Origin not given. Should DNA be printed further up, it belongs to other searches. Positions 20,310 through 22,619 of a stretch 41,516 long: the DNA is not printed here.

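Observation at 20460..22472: One-component PilS::PilR chimera: a membrane-embedded sigma54 enhancer-binding protein without kinase or receiver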

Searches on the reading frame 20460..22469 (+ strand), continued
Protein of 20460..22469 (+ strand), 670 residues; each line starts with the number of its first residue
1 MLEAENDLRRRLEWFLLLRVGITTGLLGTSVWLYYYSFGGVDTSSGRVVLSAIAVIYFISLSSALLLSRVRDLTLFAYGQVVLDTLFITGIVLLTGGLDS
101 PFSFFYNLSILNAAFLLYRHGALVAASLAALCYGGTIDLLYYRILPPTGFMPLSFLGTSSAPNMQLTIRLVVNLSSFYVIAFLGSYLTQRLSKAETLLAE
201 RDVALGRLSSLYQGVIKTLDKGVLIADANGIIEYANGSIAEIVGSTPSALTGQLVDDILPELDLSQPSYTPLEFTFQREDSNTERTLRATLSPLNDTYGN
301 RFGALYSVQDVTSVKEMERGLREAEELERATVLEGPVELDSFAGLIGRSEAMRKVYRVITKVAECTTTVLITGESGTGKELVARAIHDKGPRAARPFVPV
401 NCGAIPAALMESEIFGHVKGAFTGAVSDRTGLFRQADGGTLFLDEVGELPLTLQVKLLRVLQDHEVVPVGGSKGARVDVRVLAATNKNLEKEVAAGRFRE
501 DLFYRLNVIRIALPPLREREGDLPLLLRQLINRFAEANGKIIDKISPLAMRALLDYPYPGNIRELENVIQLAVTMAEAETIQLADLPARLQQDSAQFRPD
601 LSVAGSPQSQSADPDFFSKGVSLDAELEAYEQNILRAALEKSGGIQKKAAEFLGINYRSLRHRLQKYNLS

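Call 8: find_homologous_proteins(query=window:20460-22469:+, max_evalue=1e-10)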
Query window:20460-22469:+ (670 aa): 8000 proteins with E <= 1e-10 among 8000 candidates; the best 120 are listed.
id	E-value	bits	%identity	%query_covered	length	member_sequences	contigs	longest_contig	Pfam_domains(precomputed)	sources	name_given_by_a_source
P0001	0.0e+0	1454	100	100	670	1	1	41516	PF00158.33,PF25323.3,PF25601.2,PF02954.26,PF08448.17,PF14532.13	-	-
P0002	0.0e+0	1451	100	100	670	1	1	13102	PF00158.33,PF25323.3,PF25601.2,PF02954.26,PF08448.17,PF14532.13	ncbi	-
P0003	0.0e+0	1435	98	100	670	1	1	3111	PF00158.33,PF25323.3,PF25601.2,PF02954.26,PF08448.17,PF14532.13,PF07728.21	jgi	jgi:two-component system response regulator PilR (NtrC family)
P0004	0.0e+0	1380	95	100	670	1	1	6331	PF00158.33,PF25323.3,PF25601.2,PF02954.26,PF14532.13,PF07728.21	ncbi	-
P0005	0.0e+0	1316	90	100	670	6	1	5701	PF00158.33,PF25323.3,PF25601.2,PF02954.26,PF00989.32,PF14532.13,PF07728.21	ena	-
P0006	0.0e+0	1262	87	100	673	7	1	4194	PF00158.33,PF25323.3,PF25601.2,PF02954.26,PF08448.17,PF00989.32,PF14532.13,PF07728.21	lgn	-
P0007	0.0e+0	1223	85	100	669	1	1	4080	PF00158.33,PF25323.3,PF25601.2,PF02954.26,PF08448.17,PF00989.32,PF14532.13,PF07728.21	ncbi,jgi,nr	ncbi:MAG TPA: sigma 54-interacting transcriptional regulator [Candidatus Binatia bacterium]|jgi:two-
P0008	0.0e+0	1179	81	100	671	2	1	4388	PF00158.33,PF25323.3,PF25601.2,PF02954.26,PF14532.13,PF07728.21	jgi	jgi:two-component system response regulator PilR (NtrC family)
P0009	0.0e+0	1124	89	86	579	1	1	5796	PF00158.33,PF25323.3,PF25601.2,PF02954.26,PF08448.17,PF00989.32,PF14532.13,PF07728.21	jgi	jgi:PAS domain S-box-containing protein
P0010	0.0e+0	1070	75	99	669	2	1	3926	PF13426.14,PF00158.33,PF25323.3,PF25601.2,PF02954.26,PF08448.17,PF14532.13,PF07728.21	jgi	jgi:two-component system response regulator PilR (NtrC family)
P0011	0.0e+0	1037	73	99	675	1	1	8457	PF13426.14,PF00158.33,PF25323.3,PF25601.2,PF02954.26,PF08448.17,PF14532.13,PF07728.21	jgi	jgi:PAS domain S-box-containing protein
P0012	5.0e-284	962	68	99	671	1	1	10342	PF00158.33,PF25323.3,PF25601.2,PF02954.26,PF08448.17,PF14532.13,PF07728.21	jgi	jgi:PAS domain S-box-containing protein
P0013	9.1e-278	941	66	100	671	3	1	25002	PF00158.33,PF25323.3,PF25601.2,PF02954.26,PF08448.17,PF14532.13,PF07728.21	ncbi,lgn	ncbi:MAG: sigma 54-interacting transcriptional regulator [Thermodesulfobacteriota bacterium]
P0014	1.7e-274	931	65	100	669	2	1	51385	PF13426.14,PF13188.14,PF00158.33,PF25323.3,PF25601.2,PF02954.26,PF08448.17,PF00989.32,PF14532.13,PF07728.21,PF13191.13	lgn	-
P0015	2.3e-273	927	82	77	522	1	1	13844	PF00158.33,PF25601.2,PF02954.26,PF08448.17,PF14532.13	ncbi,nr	ncbi:MAG: sigma 54-interacting transcriptional regulator [Deltaproteobacteria bacterium]|nr:sigma 54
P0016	3.1e-271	920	65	99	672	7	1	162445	PF00158.33,PF25323.3,PF25601.2,PF02954.26,PF08448.17,PF00004.36,PF00989.32,PF14532.13,PF07728.21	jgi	jgi:two-component system response regulator PilR (NtrC family)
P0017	2.1e-270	917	66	100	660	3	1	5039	PF00158.33,PF25323.3,PF25601.2,PF02954.26,PF08448.17,PF00989.32,PF14532.13,PF07728.21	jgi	jgi:two-component system response regulator PilR (NtrC family)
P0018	1.3e-269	914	66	100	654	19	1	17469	PF00158.33,PF25323.3,PF25601.2,PF02954.26,PF08448.17,PF14532.13,PF07728.21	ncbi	-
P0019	2.3e-268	910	64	99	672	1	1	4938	PF00158.33,PF25323.3,PF25601.2,PF02954.26,PF14532.13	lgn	-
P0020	1.8e-267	907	64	100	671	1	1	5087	PF13426.14,PF00158.33,PF25323.3,PF25601.2,PF02954.26,PF08448.17,PF00004.36,PF00989.32,PF14532.13,PF07728.21,PF13191.13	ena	-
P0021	5.5e-266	902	64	100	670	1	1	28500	PF13188.14,PF00158.33,PF25323.3,PF25601.2,PF02954.26,PF08448.17,PF00989.32,PF14532.13,PF07728.21,PF13191.13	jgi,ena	-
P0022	6.6e-265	899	65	99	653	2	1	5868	PF00158.33,PF25323.3,PF25601.2,PF02954.26,PF08448.17,PF00989.32,PF14532.13,PF07728.21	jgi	jgi:PAS domain S-box-containing protein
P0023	1.3e-262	891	63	100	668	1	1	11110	PF13426.14,PF13188.14,PF00004.36,PF14532.13,PF07728.21,PF13191.13,PF00158.33,PF25323.3,PF25601.2,PF02954.26,PF08448.17,PF00989.32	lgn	-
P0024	1.8e-262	891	62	100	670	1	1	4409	PF13426.14,PF13188.14,PF00158.33,PF25323.3,PF25601.2,PF02954.26,PF08448.17,PF14532.13,PF07728.21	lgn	-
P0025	5.7e-262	889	63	100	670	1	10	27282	PF00158.33,PF25323.3,PF25601.2,PF02954.26,PF08448.17,PF00989.32,PF14532.13,PF07728.21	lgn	-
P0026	1.4e-261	888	62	100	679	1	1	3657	PF13426.14,PF00158.33,PF25323.3,PF25601.2,PF02954.26,PF08448.17,PF00004.36,PF00989.32,PF14532.13,PF07728.21,PF13191.13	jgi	jgi:two-component system response regulator PilR (NtrC family)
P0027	3.3e-261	887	63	100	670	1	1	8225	PF00158.33,PF25323.3,PF25601.2,PF02954.26,PF08448.17,PF00989.32,PF14532.13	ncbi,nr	ncbi:MAG: sigma-54-dependent Fis family transcriptional regulator [Candidatus Binatia bacterium]|nr:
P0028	1.9e-260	884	63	100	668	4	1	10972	PF00158.33,PF25323.3,PF25601.2,PF02954.26,PF08448.17,PF00989.32,PF14532.13,PF07728.21,PF13191.13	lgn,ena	-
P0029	4.2e-260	883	62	99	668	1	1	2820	PF00158.33,PF25323.3,PF25601.2,PF02954.26,PF08448.17,PF00004.36,PF00989.32,PF14532.13,PF07728.21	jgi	jgi:two-component system, NtrC family, response regulator PilR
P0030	1.9e-259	881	63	100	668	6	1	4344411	PF00158.33,PF25323.3,PF25601.2,PF02954.26,PF00004.36,PF14532.13,PF07728.21,PF13191.13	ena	-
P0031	2.7e-259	880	61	100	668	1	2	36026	PF00158.33,PF25323.3,PF25601.2,PF02954.26,PF08448.17,PF14532.13,PF07728.21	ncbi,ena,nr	ncbi:MAG: sigma-54-dependent Fis family transcriptional regulator [Deltaproteobacteria bacterium]|nr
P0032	6.0e-259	879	64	97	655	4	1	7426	PF00158.33,PF25323.3,PF25601.2,PF02954.26,PF08448.17,PF00989.32,PF14532.13,PF07728.21,PF13191.13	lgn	-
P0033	9.4e-259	879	62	100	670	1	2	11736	PF13426.14,PF00158.33,PF25323.3,PF25601.2,PF02954.26,PF08448.17,PF00989.32,PF14532.13,PF07728.21,PF13191.13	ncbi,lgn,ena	-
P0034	2.7e-257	874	61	100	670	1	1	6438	PF00158.33,PF25323.3,PF25601.2,PF02954.26,PF08448.17,PF00989.32,PF14532.13,PF07728.21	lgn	-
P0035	3.2e-257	873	62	100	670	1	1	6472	PF00158.33,PF25323.3,PF25601.2,PF02954.26,PF08448.17,PF14532.13,PF07728.21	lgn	-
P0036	3.5e-257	873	62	100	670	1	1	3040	PF13426.14,PF00158.33,PF25323.3,PF25601.2,PF02954.26,PF08448.17,PF00004.36,PF14532.13,PF07728.21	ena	-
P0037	5.7e-257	873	62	100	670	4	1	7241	PF00158.33,PF25323.3,PF25601.2,PF02954.26,PF08448.17,PF00004.36,PF00989.32,PF14532.13,PF07728.21,PF13191.13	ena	-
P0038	3.8e-256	870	61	99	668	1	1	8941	PF00158.33,PF25323.3,PF25601.2,PF02954.26,PF08448.17,PF00004.36,PF14532.13,PF07728.21,PF13191.13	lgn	-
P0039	4.6e-255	866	62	100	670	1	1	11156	PF13426.14,PF00158.33,PF25323.3,PF25601.2,PF02954.26,PF14532.13,PF07728.21,PF13191.13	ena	-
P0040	1.1e-254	865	62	100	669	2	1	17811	PF00158.33,PF25323.3,PF25601.2,PF02954.26,PF08448.17,PF00004.36,PF00989.32,PF14532.13,PF07728.21,PF13191.13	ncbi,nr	ncbi:MAG: sigma 54-interacting transcriptional regulator [Deltaproteobacteria bacterium]|nr:sigma 54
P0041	6.3e-254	863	61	99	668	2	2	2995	PF13426.14,PF00158.33,PF25323.3,PF25601.2,PF02954.26,PF08448.17,PF00004.36,PF14532.13,PF07728.21,PF13191.13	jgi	-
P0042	2.0e-253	861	61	100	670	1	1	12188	PF00158.33,PF25323.3,PF25601.2,PF02954.26,PF08448.17,PF00989.32,PF14532.13,PF07728.21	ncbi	-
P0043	1.7e-251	855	61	100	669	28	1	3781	PF13426.14,PF00158.33,PF25323.3,PF25601.2,PF02954.26,PF08448.17,PF00989.32,PF14532.13,PF07728.21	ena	-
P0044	9.9e-250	849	61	100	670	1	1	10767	PF00158.33,PF25323.3,PF25601.2,PF02954.26,PF08448.17,PF00004.36,PF00989.32,PF14532.13,PF07728.21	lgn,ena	-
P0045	4.1e-249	847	60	99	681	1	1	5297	PF00158.33,PF25323.3,PF25601.2,PF02954.26,PF08448.17,PF00004.36,PF00989.32,PF14532.13,PF07728.21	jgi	jgi:two-component system response regulator PilR (NtrC family)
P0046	1.2e-248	845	60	100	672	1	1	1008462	PF00158.33,PF25323.3,PF25601.2,PF02954.26,PF14532.13,PF07728.21,PF13191.13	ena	-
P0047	7.2e-244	829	62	93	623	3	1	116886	PF00158.33,PF25323.3,PF25601.2,PF02954.26,PF14532.13,PF07728.21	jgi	jgi:transcriptional regulator with PAS, ATPase and Fis domain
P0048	7.8e-243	826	60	99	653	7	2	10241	PF00158.33,PF25323.3,PF25601.2,PF02954.26,PF08448.17,PF00989.32,PF14532.13,PF07728.21,PF13191.13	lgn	-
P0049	1.0e-241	822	60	95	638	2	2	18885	PF00158.33,PF25323.3,PF25601.2,PF02954.26,PF00004.36,PF00989.32,PF14532.13,PF07728.21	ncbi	ncbi:MAG: sigma-54 interaction domain-containing protein [Candidatus Binatia bacterium]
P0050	2.2e-241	821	60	99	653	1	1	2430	PF00158.33,PF25323.3,PF25601.2,PF02954.26,PF08448.17,PF00989.32,PF14532.13,PF07728.21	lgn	-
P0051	2.6e-239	814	59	99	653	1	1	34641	PF13426.14,PF13188.14,PF00158.33,PF25323.3,PF25601.2,PF02954.26,PF08448.17,PF00989.32,PF14532.13,PF07728.21,PF13191.13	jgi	-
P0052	1.1e-237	809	59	99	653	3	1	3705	PF00158.33,PF25323.3,PF25601.2,PF02954.26,PF08448.17,PF14532.13,PF07728.21,PF13191.13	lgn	-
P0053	1.7e-236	805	59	99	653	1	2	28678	PF13426.14,PF00158.33,PF25323.3,PF25601.2,PF02954.26,PF08448.17,PF14532.13,PF07728.21,PF13191.13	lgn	-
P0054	2.3e-236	805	59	99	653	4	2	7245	PF00158.33,PF25323.3,PF25601.2,PF02954.26,PF14532.13,PF07728.21,PF13191.13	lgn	-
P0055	1.1e-235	802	60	99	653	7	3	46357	PF13426.14,PF00158.33,PF25323.3,PF25601.2,PF02954.26,PF08448.17,PF00989.32,PF14532.13,PF07728.21,PF13191.13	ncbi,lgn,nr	ncbi:MAG TPA: sigma 54-interacting transcriptional regulator [Methylomirabilota bacterium]|nr:sigma 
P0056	2.7e-235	801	68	58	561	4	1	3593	PF00158.33,PF25323.3,PF25601.2,PF02954.26,PF14532.13,PF07728.21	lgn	-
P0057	2.9e-235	801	59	99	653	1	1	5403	PF00158.33,PF25323.3,PF25601.2,PF02954.26,PF08448.17,PF00989.32,PF14532.13,PF07728.21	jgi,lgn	-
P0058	3.5e-235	801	59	99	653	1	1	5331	PF00158.33,PF25323.3,PF25601.2,PF02954.26,PF08448.17,PF14532.13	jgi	jgi:two-component system, NtrC family, response regulator PilR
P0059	4.6e-235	800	59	99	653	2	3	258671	PF00158.33,PF25323.3,PF25601.2,PF02954.26,PF08448.17,PF14532.13,PF13191.13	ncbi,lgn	-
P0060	4.6e-234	797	58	99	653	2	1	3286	PF00158.33,PF25323.3,PF25601.2,PF02954.26,PF08448.17,PF14532.13,PF07728.21,PF13191.13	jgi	jgi:two-component system response regulator PilR (NtrC family)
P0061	1.2e-233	796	59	99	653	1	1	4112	PF00158.33,PF25323.3,PF25601.2,PF02954.26,PF08448.17,PF00989.32,PF14532.13,PF07728.21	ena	-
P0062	3.6e-233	794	58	99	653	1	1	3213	PF00158.33,PF25323.3,PF25601.2,PF02954.26,PF08448.17,PF14532.13,PF07728.21,PF13191.13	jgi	jgi:two-component system, NtrC family, response regulator PilR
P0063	1.4e-232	792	59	99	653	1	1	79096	PF00158.33,PF25323.3,PF25601.2,PF02954.26,PF08448.17,PF00989.32,PF14532.13,PF07728.21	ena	-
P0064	1.2e-231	789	59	99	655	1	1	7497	PF00158.33,PF25323.3,PF25601.2,PF02954.26,PF08448.17,PF14532.13,PF07728.21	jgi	jgi:two-component system response regulator PilR (NtrC family)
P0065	2.2e-222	758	56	99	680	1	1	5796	PF13426.14,PF00158.33,PF25323.3,PF25601.2,PF02954.26,PF08448.17,PF00004.36,PF00989.32,PF14532.13,PF07728.21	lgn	-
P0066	1.2e-217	743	55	98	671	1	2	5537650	PF13188.14,PF00158.33,PF25323.3,PF25601.2,PF02954.26,PF00989.32,PF14532.13,PF07728.21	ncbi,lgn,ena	-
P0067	4.9e-215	734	56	97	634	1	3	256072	PF00158.33,PF25323.3,PF25601.2,PF02954.26,PF08448.17,PF14532.13,PF07728.21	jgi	jgi:two-component system response regulator PilR (NtrC family)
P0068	2.7e-196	672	63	75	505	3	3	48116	PF13426.14,PF00158.33,PF25601.2,PF02954.26,PF08448.17,PF00004.36,PF00989.32,PF14532.13,PF07728.21,PF13191.13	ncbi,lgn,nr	ncbi:MAG: PAS domain S-box protein [Deltaproteobacteria bacterium]|nr:PAS domain S-box protein [Delt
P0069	1.1e-194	667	57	88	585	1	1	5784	PF00158.33,PF25323.3,PF25601.2,PF08448.17,PF00989.32,PF14532.13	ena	-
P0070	4.9e-194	665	65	71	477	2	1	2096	PF13188.14,PF00158.33,PF25601.2,PF02954.26,PF08448.17,PF00989.32,PF14532.13,PF07728.21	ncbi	-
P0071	7.9e-172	591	47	99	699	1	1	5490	PF13426.14,PF00158.33,PF25323.3,PF25601.2,PF02954.26,PF08448.17,PF00989.32,PF14532.13,PF07728.21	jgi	jgi:two-component system response regulator PilR (NtrC family)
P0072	1.7e-170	587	45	100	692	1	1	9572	PF13426.14,PF00158.33,PF25323.3,PF25601.2,PF02954.26,PF08448.17,PF00989.32,PF14532.13,PF07728.21,PF13191.13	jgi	jgi:two-component system response regulator PilR (NtrC family)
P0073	3.6e-170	586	54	81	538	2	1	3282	PF00158.33,PF25323.3,PF14532.13,PF07728.21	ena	-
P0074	8.4e-170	585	45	100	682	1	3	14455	PF13426.14,PF00158.33,PF25323.3,PF25601.2,PF02954.26,PF08448.17,PF00989.32,PF14532.13,PF07728.21,PF13191.13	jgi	jgi:two-component system, NtrC family, response regulator PilR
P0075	9.2e-170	585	47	100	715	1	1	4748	PF13188.14,PF00158.33,PF25323.3,PF25601.2,PF02954.26,PF00004.36,PF14532.13,PF07728.21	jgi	jgi:transcriptional regulator with PAS, ATPase and Fis domain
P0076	9.4e-169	581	48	93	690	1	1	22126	PF13426.14,PF13188.14,PF00158.33,PF25323.3,PF25601.2,PF02954.26,PF08448.17,PF00989.32,PF14532.13,PF07728.21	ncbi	-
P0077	9.5e-169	581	46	100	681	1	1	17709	PF13426.14,PF00158.33,PF25323.3,PF25601.2,PF02954.26,PF00989.32,PF14532.13,PF07728.21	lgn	-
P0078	9.7e-169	581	46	100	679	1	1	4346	PF13426.14,PF00158.33,PF25323.3,PF25601.2,PF02954.26,PF08448.17,PF00989.32,PF14532.13,PF07728.21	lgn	-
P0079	5.0e-168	579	45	99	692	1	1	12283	PF13426.14,PF00158.33,PF25323.3,PF25601.2,PF02954.26,PF08448.17,PF00989.32,PF14532.13,PF07728.21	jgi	jgi:two-component system response regulator PilR (NtrC family)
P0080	5.0e-168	579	46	100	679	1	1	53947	PF13426.14,PF00158.33,PF25323.3,PF25601.2,PF02954.26,PF08448.17,PF00989.32,PF14532.13,PF07728.21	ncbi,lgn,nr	ncbi:MAG: sigma 54-interacting transcriptional regulator [Deltaproteobacteria bacterium]|nr:sigma 54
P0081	6.3e-168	579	45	99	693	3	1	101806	PF13426.14,PF00158.33,PF25323.3,PF25601.2,PF02954.26,PF08448.17,PF00989.32,PF14532.13,PF07728.21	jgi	jgi:two-component system response regulator PilR (NtrC family)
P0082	6.4e-168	579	45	100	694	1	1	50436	PF13426.14,PF00158.33,PF25323.3,PF25601.2,PF02954.26,PF08448.17,PF00989.32,PF14532.13,PF07728.21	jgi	jgi:two-component system response regulator PilR (NtrC family)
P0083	1.3e-167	578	46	100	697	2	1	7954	PF13188.14,PF00158.33,PF25323.3,PF25601.2,PF02954.26,PF00004.36,PF14532.13,PF07728.21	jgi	-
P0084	2.0e-167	577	45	100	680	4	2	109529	PF13426.14,PF00158.33,PF25323.3,PF25601.2,PF02954.26,PF08448.17,PF00989.32,PF14532.13,PF07728.21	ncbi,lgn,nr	ncbi:MAG TPA: sigma 54-interacting transcriptional regulator [Candidatus Binatia bacterium]|nr:sigma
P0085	7.6e-167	575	45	100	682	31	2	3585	PF13426.14,PF00158.33,PF25323.3,PF25601.2,PF02954.26,PF08448.17,PF00989.32,PF14532.13,PF07728.21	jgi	jgi:two-component system, NtrC family, response regulator PilR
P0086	9.7e-167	575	46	100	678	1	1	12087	PF13426.14,PF00158.33,PF25323.3,PF25601.2,PF02954.26,PF08448.17,PF00989.32,PF14532.13,PF07728.21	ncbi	-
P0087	1.7e-166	574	45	100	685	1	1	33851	PF13426.14,PF00158.33,PF25323.3,PF25601.2,PF02954.26,PF08448.17,PF00989.32,PF14532.13,PF07728.21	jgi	-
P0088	1.7e-166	574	45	100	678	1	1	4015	PF13426.14,PF00158.33,PF25323.3,PF25601.2,PF02954.26,PF08448.17,PF00989.32,PF14532.13,PF07728.21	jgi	-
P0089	2.5e-166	573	44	100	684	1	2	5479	PF13426.14,PF00158.33,PF25323.3,PF25601.2,PF02954.26,PF08448.17,PF00989.32,PF14532.13,PF07728.21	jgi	jgi:PAS domain S-box-containing protein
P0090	2.7e-166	573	45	100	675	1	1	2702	PF13426.14,PF00158.33,PF25323.3,PF25601.2,PF02954.26,PF08448.17,PF00989.32,PF14532.13,PF07728.21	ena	-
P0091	3.1e-166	573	45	100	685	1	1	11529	PF13426.14,PF00158.33,PF25323.3,PF25601.2,PF02954.26,PF08448.17,PF00989.32,PF14532.13,PF07728.21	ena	-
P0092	5.9e-166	572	44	100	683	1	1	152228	PF13426.14,PF00158.33,PF25323.3,PF25601.2,PF02954.26,PF08448.17,PF00989.32,PF14532.13,PF07728.21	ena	-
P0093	6.1e-166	572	44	100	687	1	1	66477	PF13426.14,PF00158.33,PF25323.3,PF25601.2,PF02954.26,PF08448.17,PF00989.32,PF14532.13,PF07728.21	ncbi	-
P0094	7.1e-166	572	47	99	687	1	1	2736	PF13188.14,PF00158.33,PF25323.3,PF25601.2,PF02954.26,PF08448.17,PF00004.36,PF00989.32,PF14532.13,PF07728.21,PF13191.13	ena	-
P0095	7.1e-166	572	46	100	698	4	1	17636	PF13426.14,PF13188.14,PF00158.33,PF25323.3,PF25601.2,PF02954.26,PF08448.17,PF00004.36,PF00989.32,PF14532.13,PF07728.21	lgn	-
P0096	7.4e-166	572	46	99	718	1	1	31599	PF13188.14,PF00158.33,PF25323.3,PF25601.2,PF02954.26,PF14532.13,PF07728.21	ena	-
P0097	1.4e-165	571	46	100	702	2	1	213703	PF13426.14,PF00158.33,PF25323.3,PF25601.2,PF02954.26,PF08448.17,PF14532.13,PF07728.21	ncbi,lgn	-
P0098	1.7e-165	571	43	100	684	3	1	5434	PF13426.14,PF13188.14,PF00158.33,PF25323.3,PF25601.2,PF02954.26,PF08448.17,PF00989.32,PF14532.13,PF07728.21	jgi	-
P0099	2.2e-165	570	45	100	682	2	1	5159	PF13426.14,PF00158.33,PF25323.3,PF25601.2,PF02954.26,PF08448.17,PF00989.32,PF14532.13,PF07728.21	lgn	-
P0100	2.6e-165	570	44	100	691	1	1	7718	PF13426.14,PF00158.33,PF25323.3,PF25601.2,PF02954.26,PF08448.17,PF00989.32,PF14532.13,PF07728.21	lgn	-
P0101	3.6e-165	569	44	100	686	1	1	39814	PF13426.14,PF00158.33,PF25323.3,PF25601.2,PF02954.26,PF08448.17,PF00989.32,PF14532.13,PF07728.21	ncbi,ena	-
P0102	6.9e-165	569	45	100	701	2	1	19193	PF13426.14,PF00158.33,PF25323.3,PF25601.2,PF02954.26,PF08448.17,PF00989.32,PF14532.13,PF07728.21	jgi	jgi:two-component system response regulator PilR (NtrC family)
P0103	8.4e-165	568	45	100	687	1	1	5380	PF13426.14,PF00158.33,PF25323.3,PF25601.2,PF02954.26,PF08448.17,PF00989.32,PF14532.13,PF07728.21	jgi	jgi:two-component system response regulator PilR (NtrC family)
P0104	8.6e-165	568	46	100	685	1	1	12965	PF13426.14,PF00158.33,PF25323.3,PF25601.2,PF02954.26,PF08448.17,PF00989.32,PF14532.13,PF07728.21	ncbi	-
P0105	8.6e-165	568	45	100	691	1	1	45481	PF13426.14,PF00158.33,PF25323.3,PF25601.2,PF02954.26,PF08448.17,PF14532.13,PF07728.21,PF13191.13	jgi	jgi:two-component system response regulator PilR (NtrC family)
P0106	1.1e-164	568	46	100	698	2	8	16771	PF13426.14,PF13188.14,PF00158.33,PF25323.3,PF25601.2,PF02954.26,PF08448.17,PF00004.36,PF00989.32,PF14532.13,PF07728.21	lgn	-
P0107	1.1e-164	568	43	100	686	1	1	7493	PF13426.14,PF00158.33,PF25323.3,PF25601.2,PF02954.26,PF08448.17,PF00989.32,PF14532.13,PF07728.21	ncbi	-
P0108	1.3e-164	568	44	100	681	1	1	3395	PF00158.33,PF25323.3,PF25601.2,PF02954.26,PF08448.17,PF00989.32,PF14532.13,PF07728.21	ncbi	-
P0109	1.4e-164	568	44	100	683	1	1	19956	PF13426.14,PF00158.33,PF25323.3,PF25601.2,PF02954.26,PF08448.17,PF00989.32,PF14532.13,PF07728.21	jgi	jgi:two-component system response regulator PilR (NtrC family)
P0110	1.4e-164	567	45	100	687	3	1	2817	PF13426.14,PF00158.33,PF25323.3,PF25601.2,PF02954.26,PF08448.17,PF00989.32,PF14532.13,PF07728.21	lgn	-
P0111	1.9e-164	567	44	100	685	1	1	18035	PF13426.14,PF00158.33,PF25323.3,PF25601.2,PF02954.26,PF00989.32,PF14532.13,PF07728.21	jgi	jgi:two-component system response regulator PilR (NtrC family)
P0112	2.2e-164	567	43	100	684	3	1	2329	PF13426.14,PF13188.14,PF00158.33,PF25323.3,PF25601.2,PF02954.26,PF08448.17,PF00989.32,PF14532.13,PF07728.21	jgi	jgi:two-component system response regulator PilR (NtrC family)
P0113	2.2e-164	567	43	100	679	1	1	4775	PF13426.14,PF00158.33,PF25323.3,PF25601.2,PF02954.26,PF08448.17,PF00989.32,PF14532.13,PF07728.21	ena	-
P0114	2.5e-164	567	45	100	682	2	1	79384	PF13426.14,PF00158.33,PF25323.3,PF25601.2,PF02954.26,PF08448.17,PF00989.32,PF14532.13,PF07728.21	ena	-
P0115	2.6e-164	567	44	100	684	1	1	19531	PF13426.14,PF13188.14,PF00158.33,PF25323.3,PF25601.2,PF02954.26,PF08448.17,PF00989.32,PF14532.13,PF07728.21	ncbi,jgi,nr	ncbi:MAG TPA: sigma 54-interacting transcriptional regulator [Candidatus Binatia bacterium]|nr:sigma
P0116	2.8e-164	567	43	100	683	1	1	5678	PF13426.14,PF00158.33,PF25323.3,PF25601.2,PF02954.26,PF08448.17,PF00989.32,PF14532.13,PF07728.21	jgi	jgi:two-component system, NtrC family, response regulator PilR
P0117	3.1e-164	566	44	100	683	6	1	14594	PF13426.14,PF13188.14,PF00158.33,PF25323.3,PF25601.2,PF02954.26,PF00989.32,PF14532.13,PF07728.21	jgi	jgi:two-component system response regulator PilR (NtrC family)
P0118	3.1e-164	566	44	99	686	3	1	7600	PF13426.14,PF00158.33,PF25323.3,PF25601.2,PF02954.26,PF08448.17,PF00989.32,PF14532.13,PF07728.21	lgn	-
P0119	3.1e-164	566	43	100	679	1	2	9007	PF13426.14,PF00158.33,PF25323.3,PF25601.2,PF02954.26,PF08448.17,PF00989.32,PF14532.13,PF07728.21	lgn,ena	-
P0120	3.5e-164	566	44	100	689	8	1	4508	PF13426.14,PF00158.33,PF25323.3,PF25601.2,PF02954.26,PF08448.17,PF00989.32,PF14532.13,PF07728.21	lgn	-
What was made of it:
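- On PilR (NtrC-family response regulator of pilin genes): JGI's annotation names family members PilR (call 8).
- Some database entries lack the TM region (P0015, P0068, P0070; call 8).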
